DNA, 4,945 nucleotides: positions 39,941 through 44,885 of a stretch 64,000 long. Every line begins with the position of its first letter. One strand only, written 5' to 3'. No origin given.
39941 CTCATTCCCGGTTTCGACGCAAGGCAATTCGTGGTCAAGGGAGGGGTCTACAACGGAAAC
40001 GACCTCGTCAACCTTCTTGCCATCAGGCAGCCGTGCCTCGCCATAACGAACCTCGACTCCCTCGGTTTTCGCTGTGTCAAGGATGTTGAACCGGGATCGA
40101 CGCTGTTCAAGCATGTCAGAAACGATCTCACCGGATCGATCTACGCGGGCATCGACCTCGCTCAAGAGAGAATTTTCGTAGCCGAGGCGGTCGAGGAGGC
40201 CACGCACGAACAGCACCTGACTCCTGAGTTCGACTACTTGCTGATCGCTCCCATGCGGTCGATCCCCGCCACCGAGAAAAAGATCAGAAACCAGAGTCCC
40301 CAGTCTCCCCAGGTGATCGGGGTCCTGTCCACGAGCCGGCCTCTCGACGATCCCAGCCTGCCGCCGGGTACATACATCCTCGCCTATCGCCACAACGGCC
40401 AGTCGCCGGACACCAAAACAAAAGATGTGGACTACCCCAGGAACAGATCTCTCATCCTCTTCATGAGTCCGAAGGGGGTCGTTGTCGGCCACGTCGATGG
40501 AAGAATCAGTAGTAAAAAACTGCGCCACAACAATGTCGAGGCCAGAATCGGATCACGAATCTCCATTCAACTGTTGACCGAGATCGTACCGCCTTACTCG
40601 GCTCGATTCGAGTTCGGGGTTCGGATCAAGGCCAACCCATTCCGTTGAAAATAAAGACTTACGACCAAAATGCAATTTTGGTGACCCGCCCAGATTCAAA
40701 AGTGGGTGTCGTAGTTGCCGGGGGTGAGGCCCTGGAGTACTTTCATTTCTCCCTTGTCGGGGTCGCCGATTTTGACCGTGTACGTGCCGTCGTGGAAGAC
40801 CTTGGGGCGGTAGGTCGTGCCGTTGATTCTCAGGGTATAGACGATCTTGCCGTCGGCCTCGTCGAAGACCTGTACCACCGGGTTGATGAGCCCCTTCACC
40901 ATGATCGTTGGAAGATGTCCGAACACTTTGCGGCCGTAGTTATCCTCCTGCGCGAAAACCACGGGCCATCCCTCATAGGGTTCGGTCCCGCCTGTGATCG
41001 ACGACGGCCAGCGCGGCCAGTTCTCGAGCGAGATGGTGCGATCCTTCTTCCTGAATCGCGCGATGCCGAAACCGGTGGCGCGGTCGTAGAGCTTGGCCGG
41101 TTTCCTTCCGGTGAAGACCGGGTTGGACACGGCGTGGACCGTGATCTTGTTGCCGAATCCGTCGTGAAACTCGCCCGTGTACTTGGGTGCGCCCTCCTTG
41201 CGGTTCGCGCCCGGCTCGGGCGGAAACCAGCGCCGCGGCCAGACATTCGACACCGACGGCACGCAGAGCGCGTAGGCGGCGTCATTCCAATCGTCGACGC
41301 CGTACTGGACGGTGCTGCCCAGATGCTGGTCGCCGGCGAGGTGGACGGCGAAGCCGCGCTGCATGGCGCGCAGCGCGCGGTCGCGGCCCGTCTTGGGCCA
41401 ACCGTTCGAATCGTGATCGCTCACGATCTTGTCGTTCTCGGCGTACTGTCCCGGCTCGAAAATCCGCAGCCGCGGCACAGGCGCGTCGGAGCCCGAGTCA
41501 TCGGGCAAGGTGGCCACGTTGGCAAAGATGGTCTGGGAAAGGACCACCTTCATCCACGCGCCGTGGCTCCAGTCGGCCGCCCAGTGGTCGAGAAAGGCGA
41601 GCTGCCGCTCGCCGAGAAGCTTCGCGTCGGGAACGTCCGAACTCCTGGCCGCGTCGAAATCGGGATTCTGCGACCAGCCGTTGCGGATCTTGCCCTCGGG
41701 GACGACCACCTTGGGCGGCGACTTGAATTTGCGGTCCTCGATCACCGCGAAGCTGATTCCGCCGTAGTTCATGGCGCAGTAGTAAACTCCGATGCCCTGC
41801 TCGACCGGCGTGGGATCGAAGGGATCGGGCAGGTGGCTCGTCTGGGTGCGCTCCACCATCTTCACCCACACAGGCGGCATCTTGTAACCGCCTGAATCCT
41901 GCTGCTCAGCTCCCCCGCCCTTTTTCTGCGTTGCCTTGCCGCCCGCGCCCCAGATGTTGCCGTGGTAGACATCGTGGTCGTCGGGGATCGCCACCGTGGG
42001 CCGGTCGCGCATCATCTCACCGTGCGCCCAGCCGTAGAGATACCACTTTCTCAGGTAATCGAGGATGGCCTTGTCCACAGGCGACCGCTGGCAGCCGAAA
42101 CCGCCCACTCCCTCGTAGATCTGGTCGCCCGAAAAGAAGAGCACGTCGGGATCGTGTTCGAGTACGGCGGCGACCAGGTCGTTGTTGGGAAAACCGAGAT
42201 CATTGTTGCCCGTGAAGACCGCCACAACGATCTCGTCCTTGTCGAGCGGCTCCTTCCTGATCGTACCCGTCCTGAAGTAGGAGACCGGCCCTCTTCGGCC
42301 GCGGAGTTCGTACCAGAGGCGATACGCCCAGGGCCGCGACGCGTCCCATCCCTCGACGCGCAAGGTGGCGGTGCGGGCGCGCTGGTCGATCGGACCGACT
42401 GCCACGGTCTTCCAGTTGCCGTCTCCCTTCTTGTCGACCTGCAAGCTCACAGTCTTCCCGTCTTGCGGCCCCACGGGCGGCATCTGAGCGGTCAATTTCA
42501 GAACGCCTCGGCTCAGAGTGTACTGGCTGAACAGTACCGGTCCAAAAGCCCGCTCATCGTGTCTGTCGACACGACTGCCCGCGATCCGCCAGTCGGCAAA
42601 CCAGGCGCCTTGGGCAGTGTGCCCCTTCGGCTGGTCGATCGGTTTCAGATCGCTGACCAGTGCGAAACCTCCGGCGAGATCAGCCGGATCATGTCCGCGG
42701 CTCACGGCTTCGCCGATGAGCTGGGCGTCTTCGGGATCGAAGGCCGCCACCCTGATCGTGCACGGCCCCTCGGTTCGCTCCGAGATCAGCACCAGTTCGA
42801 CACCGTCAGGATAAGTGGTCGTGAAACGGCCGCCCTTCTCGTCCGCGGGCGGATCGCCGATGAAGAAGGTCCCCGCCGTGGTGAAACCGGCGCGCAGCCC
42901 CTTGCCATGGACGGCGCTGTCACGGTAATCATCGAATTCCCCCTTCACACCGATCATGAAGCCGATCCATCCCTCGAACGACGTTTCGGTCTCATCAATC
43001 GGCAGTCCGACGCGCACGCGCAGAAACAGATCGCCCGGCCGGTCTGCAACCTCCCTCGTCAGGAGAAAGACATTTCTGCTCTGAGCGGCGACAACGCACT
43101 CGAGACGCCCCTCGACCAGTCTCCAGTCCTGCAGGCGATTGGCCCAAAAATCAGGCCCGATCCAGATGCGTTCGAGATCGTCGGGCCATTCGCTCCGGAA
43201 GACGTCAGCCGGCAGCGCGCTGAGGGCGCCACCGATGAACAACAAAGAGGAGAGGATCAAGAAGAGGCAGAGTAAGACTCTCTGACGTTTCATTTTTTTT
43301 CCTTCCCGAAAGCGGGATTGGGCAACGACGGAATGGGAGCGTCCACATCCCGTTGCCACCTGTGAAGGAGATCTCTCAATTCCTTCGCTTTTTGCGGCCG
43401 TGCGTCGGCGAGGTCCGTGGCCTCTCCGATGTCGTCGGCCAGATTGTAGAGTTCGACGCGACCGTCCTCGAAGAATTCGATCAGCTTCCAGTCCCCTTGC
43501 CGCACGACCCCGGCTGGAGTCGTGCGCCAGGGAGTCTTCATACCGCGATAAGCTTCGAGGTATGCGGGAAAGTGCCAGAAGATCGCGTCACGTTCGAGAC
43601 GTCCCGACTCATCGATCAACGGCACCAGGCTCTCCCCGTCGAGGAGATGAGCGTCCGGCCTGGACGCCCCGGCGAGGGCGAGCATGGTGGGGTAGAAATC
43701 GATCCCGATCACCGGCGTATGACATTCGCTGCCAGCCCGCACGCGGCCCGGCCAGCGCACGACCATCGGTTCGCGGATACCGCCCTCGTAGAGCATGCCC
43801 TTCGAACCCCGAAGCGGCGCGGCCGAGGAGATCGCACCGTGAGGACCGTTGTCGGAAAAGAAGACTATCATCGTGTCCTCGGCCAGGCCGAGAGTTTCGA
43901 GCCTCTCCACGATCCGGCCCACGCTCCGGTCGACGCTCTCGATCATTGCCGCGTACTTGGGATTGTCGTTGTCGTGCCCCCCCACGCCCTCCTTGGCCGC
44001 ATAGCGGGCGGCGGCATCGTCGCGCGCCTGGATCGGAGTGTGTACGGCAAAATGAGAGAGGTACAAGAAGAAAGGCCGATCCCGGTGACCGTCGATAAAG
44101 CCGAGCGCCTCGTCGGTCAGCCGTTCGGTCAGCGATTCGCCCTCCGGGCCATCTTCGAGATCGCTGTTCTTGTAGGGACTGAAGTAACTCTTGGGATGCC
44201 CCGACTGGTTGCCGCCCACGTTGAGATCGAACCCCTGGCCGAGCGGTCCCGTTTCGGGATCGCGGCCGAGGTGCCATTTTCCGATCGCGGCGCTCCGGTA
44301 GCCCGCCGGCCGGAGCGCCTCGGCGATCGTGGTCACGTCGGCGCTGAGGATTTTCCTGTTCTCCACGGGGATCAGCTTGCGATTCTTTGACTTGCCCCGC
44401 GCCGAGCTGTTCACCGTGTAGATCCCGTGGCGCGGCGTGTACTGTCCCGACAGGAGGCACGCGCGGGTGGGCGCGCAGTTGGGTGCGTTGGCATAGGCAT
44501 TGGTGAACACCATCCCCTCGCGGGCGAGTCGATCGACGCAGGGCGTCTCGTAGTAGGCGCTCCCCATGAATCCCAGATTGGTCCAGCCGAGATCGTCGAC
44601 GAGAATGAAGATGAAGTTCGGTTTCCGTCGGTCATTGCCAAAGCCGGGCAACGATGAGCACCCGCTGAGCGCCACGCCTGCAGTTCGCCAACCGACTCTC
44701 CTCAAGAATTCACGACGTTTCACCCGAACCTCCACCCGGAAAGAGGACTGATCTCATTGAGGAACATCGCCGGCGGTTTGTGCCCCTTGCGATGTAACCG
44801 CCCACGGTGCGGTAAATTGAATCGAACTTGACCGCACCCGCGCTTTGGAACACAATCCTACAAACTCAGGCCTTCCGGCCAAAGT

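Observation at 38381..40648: Single-polypeptide ECF sigma factor, TM helix and non-catalytic FGE-sulfatase domain, embedded among sulfatase and glycosidase genes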

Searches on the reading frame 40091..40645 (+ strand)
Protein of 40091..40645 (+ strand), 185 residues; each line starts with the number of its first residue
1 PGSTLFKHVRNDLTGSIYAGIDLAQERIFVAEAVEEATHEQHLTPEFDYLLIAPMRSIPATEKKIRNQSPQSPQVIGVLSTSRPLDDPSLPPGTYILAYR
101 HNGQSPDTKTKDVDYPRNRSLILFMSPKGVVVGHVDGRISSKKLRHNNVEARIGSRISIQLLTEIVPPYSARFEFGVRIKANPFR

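Call 75: search_protein_representatives(protein=window:40091-40645:+)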
Query: 185 residues. Proteins with E-value up to 0.001 (for the whole library): 23; up to 1e-10: 6; up to 1e-30: 0. The best 23 are listed.
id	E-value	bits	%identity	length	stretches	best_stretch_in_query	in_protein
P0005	2.1e-20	89.6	38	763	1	1-185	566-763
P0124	3.6e-17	79.0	31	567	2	1-109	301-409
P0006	5.4e-15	71.9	39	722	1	1-110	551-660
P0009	2.0e-13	66.8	36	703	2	1-114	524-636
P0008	2.5e-13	66.5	28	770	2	1-103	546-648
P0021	8.3e-12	61.5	30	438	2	2-110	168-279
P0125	2.2e-10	56.9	37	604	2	28-109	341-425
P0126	1.4e-08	51.1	35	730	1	1-103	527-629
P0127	2.3e-07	47.1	35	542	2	18-109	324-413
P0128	2.8e-07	46.8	33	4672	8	42-137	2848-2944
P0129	3.6e-07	46.4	38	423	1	22-153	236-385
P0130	1.0e-06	45.0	31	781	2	1-112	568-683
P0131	1.3e-06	44.6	29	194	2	65-119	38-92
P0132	1.3e-05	41.4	31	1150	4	28-81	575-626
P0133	1.5e-05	41.1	32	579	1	20-110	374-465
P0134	2.0e-05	40.7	41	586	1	47-116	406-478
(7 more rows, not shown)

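Call 76: search_protein_families(library=pfam, proteins=[P0126, P0130, P0125, P0124, P0132, P0133, P0134, P0129], max_evalue=0.0001)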
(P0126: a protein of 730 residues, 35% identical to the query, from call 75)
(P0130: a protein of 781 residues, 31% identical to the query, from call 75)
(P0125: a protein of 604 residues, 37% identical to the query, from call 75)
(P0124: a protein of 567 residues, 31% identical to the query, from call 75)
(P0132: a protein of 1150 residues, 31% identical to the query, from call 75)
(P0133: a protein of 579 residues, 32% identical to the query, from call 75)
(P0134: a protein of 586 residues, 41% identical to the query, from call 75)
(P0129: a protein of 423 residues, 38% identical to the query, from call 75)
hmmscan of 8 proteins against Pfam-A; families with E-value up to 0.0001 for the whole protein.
P0126 (730 aa): 4 families
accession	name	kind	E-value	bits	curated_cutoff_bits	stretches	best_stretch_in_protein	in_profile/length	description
PF03781.23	FGE-sulfatase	-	5.3e-39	134.8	23.3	1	277-523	3-255/255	Sulfatase-modifying factor enzyme 1-like domain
PF08281.18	Sigma70_r4_2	-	1.5e-08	34.6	25.7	1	82-129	5-52/54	Sigma-70, region 4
PF04545.22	Sigma70_r4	-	9.3e-07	28.7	24.1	1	93-133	10-50/50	Sigma-70, region 4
PF04542.20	Sigma70_r2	-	1.1e-06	28.8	24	1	2-52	17-71/71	Sigma-70 region 2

P0130 (781 aa): 3 families
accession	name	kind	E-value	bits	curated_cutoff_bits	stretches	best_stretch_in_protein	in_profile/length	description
PF03781.23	FGE-sulfatase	-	9.9e-31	107.7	23.3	1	314-564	3-255/255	Sulfatase-modifying factor enzyme 1-like domain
PF08281.18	Sigma70_r4_2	-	2e-06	27.8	25.7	1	100-151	2-53/54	Sigma-70, region 4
PF04542.20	Sigma70_r2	-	7.7e-06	26.1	24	1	11-72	5-70/71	Sigma-70 region 2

P0125 (604 aa): 1 family
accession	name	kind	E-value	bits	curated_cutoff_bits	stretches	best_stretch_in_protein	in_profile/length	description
PF03781.23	FGE-sulfatase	-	2.8e-39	135.7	23.3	1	57-311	4-255/255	Sulfatase-modifying factor enzyme 1-like domain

P0124 (567 aa): 1 family
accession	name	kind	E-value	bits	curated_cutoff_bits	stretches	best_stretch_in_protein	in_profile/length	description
PF03781.23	FGE-sulfatase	-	1.6e-41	143.1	23.3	1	53-297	5-255/255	Sulfatase-modifying factor enzyme 1-like domain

P0132 (1150 aa): 4 families
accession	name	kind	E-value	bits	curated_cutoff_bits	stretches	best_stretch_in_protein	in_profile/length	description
PF07495.19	Y_Y_Y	-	1.8e-35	121.1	26.6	0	431-486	7-57/65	Y_Y_Y domain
PF17957.7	Big_7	-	9.7e-09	36.2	24.1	0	408-473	6-70/70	Bacterial Ig domain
PF23265.1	Ig-like_KY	-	2.2e-07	31.5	27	0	464-485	88-109/129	KY-like, immunoglobulin-like domain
PF16640.11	Big_3_5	-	4.4e-06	27.6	35.5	0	509-575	2-67/88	Bacterial Ig-like domain (group 3)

P0133 (579 aa): 1 family
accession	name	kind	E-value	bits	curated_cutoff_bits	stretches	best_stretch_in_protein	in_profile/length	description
PF03781.23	FGE-sulfatase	-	5.1e-40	138.2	23.3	1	33-315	3-255/255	Sulfatase-modifying factor enzyme 1-like domain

P0134 (586 aa): 1 family
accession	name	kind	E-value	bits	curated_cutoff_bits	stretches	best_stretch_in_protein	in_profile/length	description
PF03781.23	FGE-sulfatase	-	8e-41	140.8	23.3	1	53-343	3-254/255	Sulfatase-modifying factor enzyme 1-like domain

P0129 (423 aa): 1 family
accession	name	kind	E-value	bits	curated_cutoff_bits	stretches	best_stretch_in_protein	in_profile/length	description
PF03781.23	FGE-sulfatase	-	2.4e-35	122.9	23.3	1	1-208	32-255/255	Sulfatase-modifying factor enzyme 1-like domain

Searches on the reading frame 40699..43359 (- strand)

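Call 11: search_protein_families(library=pfam, proteins=[window:40699-43359:-], max_evalue=0.00001)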
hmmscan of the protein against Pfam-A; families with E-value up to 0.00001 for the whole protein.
window:40699-43359:- (887 aa): 1 family
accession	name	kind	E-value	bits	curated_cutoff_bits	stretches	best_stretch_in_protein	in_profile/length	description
PF09423.15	PhoD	-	1.2e-10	41.5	27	1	397-689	18-274/343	PhoD-like phosphatase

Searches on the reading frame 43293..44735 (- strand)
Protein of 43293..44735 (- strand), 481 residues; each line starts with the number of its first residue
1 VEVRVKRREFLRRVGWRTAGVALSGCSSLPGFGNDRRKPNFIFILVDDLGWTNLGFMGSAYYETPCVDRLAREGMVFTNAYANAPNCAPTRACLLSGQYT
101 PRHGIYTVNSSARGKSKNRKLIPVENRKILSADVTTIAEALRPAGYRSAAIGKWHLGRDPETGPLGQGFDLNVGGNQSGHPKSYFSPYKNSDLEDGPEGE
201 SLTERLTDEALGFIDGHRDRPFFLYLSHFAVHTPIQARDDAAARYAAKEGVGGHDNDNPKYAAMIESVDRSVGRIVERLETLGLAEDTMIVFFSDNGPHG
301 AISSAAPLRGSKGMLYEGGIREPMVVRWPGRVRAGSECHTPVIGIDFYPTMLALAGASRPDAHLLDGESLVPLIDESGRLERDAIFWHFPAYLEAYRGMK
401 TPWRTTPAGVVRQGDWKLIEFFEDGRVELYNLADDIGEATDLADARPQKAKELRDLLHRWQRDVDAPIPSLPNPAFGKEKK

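Call 11: search_protein_families(library=pfam, proteins=[window:43293-44735:-], max_evalue=0.00001)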
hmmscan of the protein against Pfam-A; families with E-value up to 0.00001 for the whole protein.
window:43293-44735:- (481 aa): 3 families
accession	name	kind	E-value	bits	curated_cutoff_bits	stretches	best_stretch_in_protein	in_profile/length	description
PF00884.28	Sulfatase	-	1.3e-62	212.3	25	1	39-357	1-301/301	Sulfatase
PF16347.10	SGSH_C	-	8.1e-19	68.7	29.3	1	312-448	8-137/154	N-sulphoglucosamine sulphohydrolase, C-terminal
PF01663.27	Phosphodiest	-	1.1e-11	45.4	23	1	42-297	2-220/342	Type I phosphodiesterase / nucleotide pyrophosphatase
